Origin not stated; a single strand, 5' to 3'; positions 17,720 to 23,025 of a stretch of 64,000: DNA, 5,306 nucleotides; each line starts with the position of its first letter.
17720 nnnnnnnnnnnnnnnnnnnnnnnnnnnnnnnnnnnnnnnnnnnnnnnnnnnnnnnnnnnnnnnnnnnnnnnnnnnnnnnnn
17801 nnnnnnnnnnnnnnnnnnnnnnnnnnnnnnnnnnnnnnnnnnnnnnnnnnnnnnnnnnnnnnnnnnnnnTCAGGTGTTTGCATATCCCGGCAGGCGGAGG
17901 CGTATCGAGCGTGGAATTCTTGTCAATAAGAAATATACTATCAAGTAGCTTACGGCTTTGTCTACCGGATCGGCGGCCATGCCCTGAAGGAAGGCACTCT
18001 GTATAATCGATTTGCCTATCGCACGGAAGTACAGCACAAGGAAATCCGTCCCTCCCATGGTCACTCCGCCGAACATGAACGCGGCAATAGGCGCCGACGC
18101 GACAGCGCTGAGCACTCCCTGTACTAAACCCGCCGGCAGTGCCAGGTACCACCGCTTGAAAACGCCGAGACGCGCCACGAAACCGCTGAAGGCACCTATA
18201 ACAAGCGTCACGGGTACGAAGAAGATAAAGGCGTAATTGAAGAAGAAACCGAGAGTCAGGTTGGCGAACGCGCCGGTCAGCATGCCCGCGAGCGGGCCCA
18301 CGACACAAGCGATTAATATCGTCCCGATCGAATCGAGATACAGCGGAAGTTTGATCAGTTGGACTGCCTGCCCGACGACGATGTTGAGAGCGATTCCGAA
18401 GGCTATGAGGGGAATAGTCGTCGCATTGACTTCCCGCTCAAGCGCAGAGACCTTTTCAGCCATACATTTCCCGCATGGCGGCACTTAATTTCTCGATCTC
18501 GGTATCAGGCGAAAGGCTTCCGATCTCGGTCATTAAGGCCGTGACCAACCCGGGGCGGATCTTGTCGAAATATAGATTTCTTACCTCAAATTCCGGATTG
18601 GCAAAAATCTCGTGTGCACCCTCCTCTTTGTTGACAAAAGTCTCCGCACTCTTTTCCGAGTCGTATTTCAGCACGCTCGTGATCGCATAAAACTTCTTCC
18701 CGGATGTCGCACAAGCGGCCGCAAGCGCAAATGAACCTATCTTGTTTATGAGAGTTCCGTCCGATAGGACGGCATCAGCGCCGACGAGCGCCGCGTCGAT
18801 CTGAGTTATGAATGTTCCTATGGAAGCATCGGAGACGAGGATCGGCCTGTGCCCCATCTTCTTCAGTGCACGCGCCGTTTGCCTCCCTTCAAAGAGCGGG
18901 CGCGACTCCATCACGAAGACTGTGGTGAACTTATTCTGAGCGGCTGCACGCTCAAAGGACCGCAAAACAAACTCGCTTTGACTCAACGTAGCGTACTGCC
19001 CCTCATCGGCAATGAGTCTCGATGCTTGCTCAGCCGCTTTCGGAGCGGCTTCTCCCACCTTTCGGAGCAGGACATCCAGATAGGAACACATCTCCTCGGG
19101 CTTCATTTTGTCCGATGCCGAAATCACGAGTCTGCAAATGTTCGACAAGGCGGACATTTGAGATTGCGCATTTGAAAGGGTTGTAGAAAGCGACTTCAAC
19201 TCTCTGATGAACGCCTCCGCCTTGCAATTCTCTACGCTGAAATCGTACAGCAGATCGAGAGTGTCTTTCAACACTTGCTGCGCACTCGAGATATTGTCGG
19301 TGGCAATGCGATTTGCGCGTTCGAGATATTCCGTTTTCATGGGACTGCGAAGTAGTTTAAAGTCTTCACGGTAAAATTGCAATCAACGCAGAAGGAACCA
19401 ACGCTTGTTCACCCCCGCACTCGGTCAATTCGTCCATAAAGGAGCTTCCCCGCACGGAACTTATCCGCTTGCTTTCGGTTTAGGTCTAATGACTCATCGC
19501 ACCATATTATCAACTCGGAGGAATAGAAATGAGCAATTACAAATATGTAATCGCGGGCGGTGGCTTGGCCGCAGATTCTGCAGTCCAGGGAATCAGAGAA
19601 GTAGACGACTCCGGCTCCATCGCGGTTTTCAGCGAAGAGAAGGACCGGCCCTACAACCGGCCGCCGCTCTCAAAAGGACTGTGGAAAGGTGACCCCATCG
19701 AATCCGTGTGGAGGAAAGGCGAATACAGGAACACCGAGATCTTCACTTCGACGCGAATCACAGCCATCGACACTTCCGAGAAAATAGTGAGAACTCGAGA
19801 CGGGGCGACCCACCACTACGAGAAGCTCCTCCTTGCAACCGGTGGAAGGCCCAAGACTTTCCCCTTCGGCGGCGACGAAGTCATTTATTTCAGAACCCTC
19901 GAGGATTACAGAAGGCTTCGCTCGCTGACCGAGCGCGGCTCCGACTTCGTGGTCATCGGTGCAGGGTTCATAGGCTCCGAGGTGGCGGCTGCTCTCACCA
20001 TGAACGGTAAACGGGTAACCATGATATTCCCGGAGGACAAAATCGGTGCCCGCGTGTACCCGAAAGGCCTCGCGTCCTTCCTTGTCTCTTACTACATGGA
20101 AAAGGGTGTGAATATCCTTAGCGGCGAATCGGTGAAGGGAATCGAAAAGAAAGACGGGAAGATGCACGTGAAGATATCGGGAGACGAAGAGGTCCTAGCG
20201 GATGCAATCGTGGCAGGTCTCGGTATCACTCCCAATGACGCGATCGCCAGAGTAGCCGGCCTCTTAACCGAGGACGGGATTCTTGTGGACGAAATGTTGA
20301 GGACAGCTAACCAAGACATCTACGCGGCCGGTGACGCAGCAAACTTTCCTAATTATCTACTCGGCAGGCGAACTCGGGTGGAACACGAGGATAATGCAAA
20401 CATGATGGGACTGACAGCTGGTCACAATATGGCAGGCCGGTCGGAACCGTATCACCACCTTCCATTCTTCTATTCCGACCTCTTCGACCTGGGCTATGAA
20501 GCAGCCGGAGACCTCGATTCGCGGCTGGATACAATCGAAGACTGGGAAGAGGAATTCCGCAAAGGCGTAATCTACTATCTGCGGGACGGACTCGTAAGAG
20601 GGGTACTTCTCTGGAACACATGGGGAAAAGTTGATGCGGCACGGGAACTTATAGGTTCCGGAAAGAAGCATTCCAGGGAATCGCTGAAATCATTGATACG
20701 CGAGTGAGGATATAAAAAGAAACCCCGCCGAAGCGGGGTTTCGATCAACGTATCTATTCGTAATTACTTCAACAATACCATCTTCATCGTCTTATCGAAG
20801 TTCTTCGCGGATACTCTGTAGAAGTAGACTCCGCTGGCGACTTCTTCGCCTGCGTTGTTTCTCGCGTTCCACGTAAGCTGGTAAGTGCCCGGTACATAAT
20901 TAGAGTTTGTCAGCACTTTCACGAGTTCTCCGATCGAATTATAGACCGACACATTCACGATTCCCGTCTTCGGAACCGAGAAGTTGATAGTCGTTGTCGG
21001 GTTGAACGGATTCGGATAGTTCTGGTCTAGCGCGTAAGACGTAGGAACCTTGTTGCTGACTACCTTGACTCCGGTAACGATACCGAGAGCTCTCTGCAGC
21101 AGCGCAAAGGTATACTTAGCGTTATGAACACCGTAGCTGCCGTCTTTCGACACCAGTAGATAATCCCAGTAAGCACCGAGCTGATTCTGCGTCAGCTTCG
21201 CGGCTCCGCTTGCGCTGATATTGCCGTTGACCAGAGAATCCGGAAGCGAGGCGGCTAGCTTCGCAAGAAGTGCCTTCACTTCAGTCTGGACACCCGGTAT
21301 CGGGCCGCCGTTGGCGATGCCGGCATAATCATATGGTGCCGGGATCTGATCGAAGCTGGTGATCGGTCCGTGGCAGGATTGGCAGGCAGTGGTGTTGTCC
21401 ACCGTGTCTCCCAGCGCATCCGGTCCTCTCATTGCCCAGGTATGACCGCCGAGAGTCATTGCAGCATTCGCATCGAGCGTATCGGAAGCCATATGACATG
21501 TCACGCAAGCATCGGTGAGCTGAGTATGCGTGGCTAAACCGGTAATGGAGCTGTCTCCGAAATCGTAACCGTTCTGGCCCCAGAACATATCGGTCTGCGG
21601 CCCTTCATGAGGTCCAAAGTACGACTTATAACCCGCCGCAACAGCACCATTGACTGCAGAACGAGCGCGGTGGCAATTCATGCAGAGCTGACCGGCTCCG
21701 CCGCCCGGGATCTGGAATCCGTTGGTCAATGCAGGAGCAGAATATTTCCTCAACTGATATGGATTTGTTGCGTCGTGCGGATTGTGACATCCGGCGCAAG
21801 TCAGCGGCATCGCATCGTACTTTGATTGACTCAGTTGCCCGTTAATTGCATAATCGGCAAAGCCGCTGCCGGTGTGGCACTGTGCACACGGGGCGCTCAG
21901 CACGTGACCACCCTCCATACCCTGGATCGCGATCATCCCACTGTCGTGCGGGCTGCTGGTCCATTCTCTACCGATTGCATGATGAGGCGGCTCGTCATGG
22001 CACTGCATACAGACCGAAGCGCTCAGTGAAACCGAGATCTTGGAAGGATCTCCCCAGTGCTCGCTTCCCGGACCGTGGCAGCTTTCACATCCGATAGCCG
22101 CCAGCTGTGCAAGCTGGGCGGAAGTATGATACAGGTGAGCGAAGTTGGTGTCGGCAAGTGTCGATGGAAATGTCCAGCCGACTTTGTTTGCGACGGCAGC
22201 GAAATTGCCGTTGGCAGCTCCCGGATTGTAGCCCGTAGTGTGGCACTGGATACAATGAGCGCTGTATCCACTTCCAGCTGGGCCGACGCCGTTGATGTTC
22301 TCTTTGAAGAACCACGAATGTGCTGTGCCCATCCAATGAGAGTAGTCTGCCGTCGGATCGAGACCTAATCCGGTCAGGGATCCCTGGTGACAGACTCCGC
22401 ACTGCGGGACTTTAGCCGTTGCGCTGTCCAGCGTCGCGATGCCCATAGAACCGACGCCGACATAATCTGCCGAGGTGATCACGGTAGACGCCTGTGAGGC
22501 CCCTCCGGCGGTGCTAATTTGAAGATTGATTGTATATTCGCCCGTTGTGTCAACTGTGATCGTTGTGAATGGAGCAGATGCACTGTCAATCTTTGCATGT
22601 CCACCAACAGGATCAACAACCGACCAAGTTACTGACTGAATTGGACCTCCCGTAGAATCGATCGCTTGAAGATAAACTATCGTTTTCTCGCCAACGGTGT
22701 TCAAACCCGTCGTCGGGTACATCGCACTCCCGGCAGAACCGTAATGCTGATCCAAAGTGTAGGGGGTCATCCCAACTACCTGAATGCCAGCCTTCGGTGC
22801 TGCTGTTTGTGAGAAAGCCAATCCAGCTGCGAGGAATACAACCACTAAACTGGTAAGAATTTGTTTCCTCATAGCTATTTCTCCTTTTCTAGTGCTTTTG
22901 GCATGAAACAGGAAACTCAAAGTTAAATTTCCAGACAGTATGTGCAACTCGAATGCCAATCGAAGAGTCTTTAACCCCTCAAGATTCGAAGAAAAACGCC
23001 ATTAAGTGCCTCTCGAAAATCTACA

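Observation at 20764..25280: Tandem paralogous nonaheme cytochromes carrying T9SS sorting tails: candidate T9SS-exported extracellular electron-transfer module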

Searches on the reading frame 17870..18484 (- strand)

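Call 24: search_protein_families(library=pfam, proteins=[window:17870-18484:-], max_evalue=0.001)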
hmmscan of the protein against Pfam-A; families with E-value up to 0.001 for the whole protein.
window:17870-18484:- (204 aa): 1 family
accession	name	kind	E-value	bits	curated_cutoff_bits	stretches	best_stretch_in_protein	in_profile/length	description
PF12822.12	ECF_trnsprt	-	0.00035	21.1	30.7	1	26-176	5-141/169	ECF transporter, substrate-specific component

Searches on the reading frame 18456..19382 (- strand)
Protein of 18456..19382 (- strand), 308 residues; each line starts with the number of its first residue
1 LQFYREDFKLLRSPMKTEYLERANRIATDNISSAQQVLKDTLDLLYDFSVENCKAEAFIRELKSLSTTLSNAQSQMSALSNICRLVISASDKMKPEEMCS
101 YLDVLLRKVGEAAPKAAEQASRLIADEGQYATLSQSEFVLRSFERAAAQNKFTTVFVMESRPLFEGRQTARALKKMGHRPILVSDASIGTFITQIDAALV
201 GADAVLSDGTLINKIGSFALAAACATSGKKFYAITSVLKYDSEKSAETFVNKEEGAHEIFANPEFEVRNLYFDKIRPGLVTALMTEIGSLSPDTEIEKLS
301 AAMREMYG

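Call 24: search_protein_families(library=pfam, proteins=[window:18456-19382:-], max_evalue=0.001)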
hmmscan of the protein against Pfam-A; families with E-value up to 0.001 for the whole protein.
window:18456-19382:- (308 aa): 1 family
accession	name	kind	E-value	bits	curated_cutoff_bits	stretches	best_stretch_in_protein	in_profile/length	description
PF01008.23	IF-2B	-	2.3e-40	139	22.4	1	53-292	24-280/280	Initiation factor 2 subunit family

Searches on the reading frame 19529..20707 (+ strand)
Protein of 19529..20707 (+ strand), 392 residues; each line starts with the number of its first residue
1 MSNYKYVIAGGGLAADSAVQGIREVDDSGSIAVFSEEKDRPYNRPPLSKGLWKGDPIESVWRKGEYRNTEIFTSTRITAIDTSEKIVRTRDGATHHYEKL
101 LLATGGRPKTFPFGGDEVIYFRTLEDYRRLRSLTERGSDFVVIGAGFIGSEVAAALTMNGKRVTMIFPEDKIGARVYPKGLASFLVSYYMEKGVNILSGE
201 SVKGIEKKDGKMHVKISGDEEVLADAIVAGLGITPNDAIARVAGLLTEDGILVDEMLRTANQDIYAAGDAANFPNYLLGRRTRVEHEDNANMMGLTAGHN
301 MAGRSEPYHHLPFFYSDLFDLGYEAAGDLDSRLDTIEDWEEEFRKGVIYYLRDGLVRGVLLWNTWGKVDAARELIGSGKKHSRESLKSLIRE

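Call 24: search_protein_families(library=pfam, proteins=[window:19529-20707:+], max_evalue=0.001)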
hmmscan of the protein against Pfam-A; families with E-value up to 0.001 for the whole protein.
window:19529-20707:+ (392 aa): 6 families
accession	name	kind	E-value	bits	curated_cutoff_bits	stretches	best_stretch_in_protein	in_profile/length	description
PF07992.20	Pyr_redox_2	-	2.3e-51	175.4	26.1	1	4-294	1-291/291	Pyridine nucleotide-disulphide oxidoreductase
PF14721.12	AIF_C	-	1.1e-18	68.3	25.9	2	340-375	93-128/130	Apoptosis-inducing factor, mitochondrion-associated, C-term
PF00070.33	Pyr_redox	-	3.5e-14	53.5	22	1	140-216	2-79/82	Pyridine nucleotide-disulphide oxidoreductase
PF13738.12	Pyr_redox_3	-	2.8e-09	37.1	30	1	67-245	94-279/305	Pyridine nucleotide-disulphide oxidoreductase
PF01266.30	DAO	-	3.2e-08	33.9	27.9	0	139-173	1-35/353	FAD dependent oxidoreductase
PF03486.20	HI0933_like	-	7.3e-06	26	50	0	181-232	111-163/244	HI0933-like protein Rossmann domain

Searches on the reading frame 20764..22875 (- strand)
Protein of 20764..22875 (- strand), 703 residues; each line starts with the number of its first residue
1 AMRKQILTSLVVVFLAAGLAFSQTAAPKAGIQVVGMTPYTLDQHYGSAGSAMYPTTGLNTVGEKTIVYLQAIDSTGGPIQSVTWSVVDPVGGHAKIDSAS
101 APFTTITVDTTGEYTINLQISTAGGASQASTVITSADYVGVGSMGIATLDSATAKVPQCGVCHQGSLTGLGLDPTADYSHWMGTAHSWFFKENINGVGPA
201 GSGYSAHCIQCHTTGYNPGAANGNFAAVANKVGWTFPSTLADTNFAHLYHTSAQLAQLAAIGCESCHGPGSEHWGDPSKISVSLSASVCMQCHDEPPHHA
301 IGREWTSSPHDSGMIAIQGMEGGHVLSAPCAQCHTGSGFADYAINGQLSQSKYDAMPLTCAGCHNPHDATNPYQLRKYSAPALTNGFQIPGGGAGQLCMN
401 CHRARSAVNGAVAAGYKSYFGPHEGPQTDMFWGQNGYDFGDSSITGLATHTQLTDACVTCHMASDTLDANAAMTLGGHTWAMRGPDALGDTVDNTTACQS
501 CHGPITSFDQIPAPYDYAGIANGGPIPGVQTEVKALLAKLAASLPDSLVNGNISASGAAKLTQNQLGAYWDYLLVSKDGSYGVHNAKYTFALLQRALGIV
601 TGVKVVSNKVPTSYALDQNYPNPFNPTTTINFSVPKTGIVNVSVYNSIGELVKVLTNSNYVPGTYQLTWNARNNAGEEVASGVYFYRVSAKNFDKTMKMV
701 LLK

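Call 3: search_protein_families(library=pfam, proteins=[window:20764-22875:-], max_evalue=0.1)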
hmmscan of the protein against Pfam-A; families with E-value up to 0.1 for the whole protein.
window:20764-22875:- (703 aa): 11 families
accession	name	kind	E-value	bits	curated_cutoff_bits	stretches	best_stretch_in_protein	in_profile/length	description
PF22113.1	Mtrc-MtrF_II-IV_dom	-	7.1e-15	55.4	30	3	396-504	29-129/176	Outer membrane cytochrome MtrC/MtrF-like, domains II/IV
PF14522.11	Cytochrome_C7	-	2.2e-12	47.1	24.8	2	245-335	3-67/67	Cytochrome c7 and related cytochrome c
PF13860.13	FlgD_ig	-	8.4e-08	32.5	27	1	640-692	25-77/79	FlgD Ig-like domain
PF09699.15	Paired_CXXCH_1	-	8e-07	29.1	20.6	2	360-404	9-38/41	Doubled CXXCH motif (Paired_CXXCH_1)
PF18962.6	Por_Secre_tail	-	1.1e-06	29.3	27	1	620-700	2-74/75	Secretion system C-terminal sorting domain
PF14537.11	Cytochrom_c3_2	-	1.7e-05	25.6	25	0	260-335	6-65/79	Cytochrome c3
PF13585.12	CHU_C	-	4.1e-05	24.1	27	1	640-694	29-76/86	CHU_C Type IX secretion signal domain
PF00801.26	PKD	-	0.0015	18.9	23.5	1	73-134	25-79/80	PKD domain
PF02085.21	Cytochrom_CIII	-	0.04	14.7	22.9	0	238-364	16-101/101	Class III cytochrome C family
PF03892.19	NapB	-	0.04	14.5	25.1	1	453-505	63-114/127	Nitrate reductase cytochrome c-type subunit (NapB)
PF22352.2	K319L-like_PKD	-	0.045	14.2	27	0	61-132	7-80/84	K319L-like, PKD domain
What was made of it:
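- On MtrC/OmcA/UndA outer-surface decahaems: Only a local PF22113 match is seen, in A (call 3).
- Closest known: MtrC/OmcA/UndA outer-surface decahaem cytochromes of Shewanella. Same: Protein A matches PF22113 above cutoff over about 100 residues (call 3).
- Pfam's own T9SS model is just below threshold for B (call 3), and the tail also matches FlgD_ig. PF18962 is below cutoff for B (call 3).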

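Call 4: search_protein_families(library=ncbifam, proteins=[window:20764-22875:-], max_evalue=0.1)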
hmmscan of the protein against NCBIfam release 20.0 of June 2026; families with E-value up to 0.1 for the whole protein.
window:20764-22875:- (703 aa): 15 families
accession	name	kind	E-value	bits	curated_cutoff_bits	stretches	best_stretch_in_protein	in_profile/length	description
NF041198.1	UshA_like_PCGU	equivalog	7.3e-11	41.3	275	1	178-295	419-510/519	UshA-like (seleno)protein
NF033707.1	T9SS_sortase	equivalog_domain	1.4e-08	32.9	420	1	618-692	1000-1079/1095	type IX secretion system sortase PorU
TIGR04183.1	Por_Secre_tail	domain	2e-08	34.1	23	1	620-700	2-70/72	T9SS type A sorting domain-containing protein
NF041028.1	decahem_GSU2203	exception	2.6e-08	33.5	325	2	258-312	65-123/317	GSU2203 family decaheme c-type cytochrome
TIGR03508.1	decahem_SO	subfamily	1.2e-07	31.5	192.2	1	246-379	18-165/258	DmsE family decaheme c-type cytochrome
NF005176.1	PRK06655.1-1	equivalog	2.8e-06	27.4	230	1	636-700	95-159/197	flagellar hook assembly protein FlgD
NF052323.1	T9SSA_dep_M6i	equivalog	3.2e-06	25.4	600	1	619-698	960-1034/1043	T9SS-dependent M6-like inactivated metalloprotease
TIGR01905.1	paired_CXXCH_1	subfamily_domain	0.00015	21.6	25.2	1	360-377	9-26/41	doubled CXXCH domain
NF052228.1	T9SS_PorZ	equivalog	0.0002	19.9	260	1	620-696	676-748/757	type IX secretion system anionic LPS delivery protein PorZ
NF038113.1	T9SSA_dep_M36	equivalog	0.00055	18.2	885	1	618-701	794-868/869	T9SS-dependent M36 family metallopeptidase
NF009276.0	PRK12633.1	equivalog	0.0013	18.5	383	1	613-695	104-186/234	flagellar basal body rod modification protein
NF043010.1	Cyt554_Nsmonas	equivalog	0.0021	17.5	400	1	256-279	104-127/238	cytochrome c-550 CycA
NF045713.1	CxxCH_16_HmcA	equivalog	0.0023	16.6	400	1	158-371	78-259/541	sulfate respiration complex hexadecaheme cytochrome HmcA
NF009452.0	PRK12812.1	equivalog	0.016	14.4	258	1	638-688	152-204/289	flagellar basal body rod modification protein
TIGR04257.1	nanowire_3heme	domain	0.071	13.3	40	0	324-369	20-63/75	c(7)-type cytochrome triheme domain-containing protein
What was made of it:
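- TIGR04183 is above cutoff in both proteins (call 4). TIGR04183 is above cutoff in both (call 4).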

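Call 23: search_solved_structures(query=window:20764-22875:-, max_evalue=1)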
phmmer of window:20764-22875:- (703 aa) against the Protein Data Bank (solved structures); distinct sequences matched with E-value up to 1: 6.
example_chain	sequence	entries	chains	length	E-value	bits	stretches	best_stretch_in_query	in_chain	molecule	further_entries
6qvm_A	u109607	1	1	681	3.7e-07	32.1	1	229-465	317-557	Multiheme cytochrome cf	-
6r2q_A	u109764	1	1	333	0.0002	23.1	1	256-379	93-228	Cystathionine beta-synthase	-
6i5b_A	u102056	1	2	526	0.0002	23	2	260-295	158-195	Uncharacterized protein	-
6f0k_A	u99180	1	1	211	0.029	15.9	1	207-298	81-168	Cytochrome c family protein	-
1bvb_A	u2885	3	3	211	0.067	14.7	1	256-280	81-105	CYTOCHROME C-554 | CYTOCHROME C554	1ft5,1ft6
3brs_A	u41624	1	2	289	0.85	11.1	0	573-649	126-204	Periplasmic binding protein/LacI transcriptional regulator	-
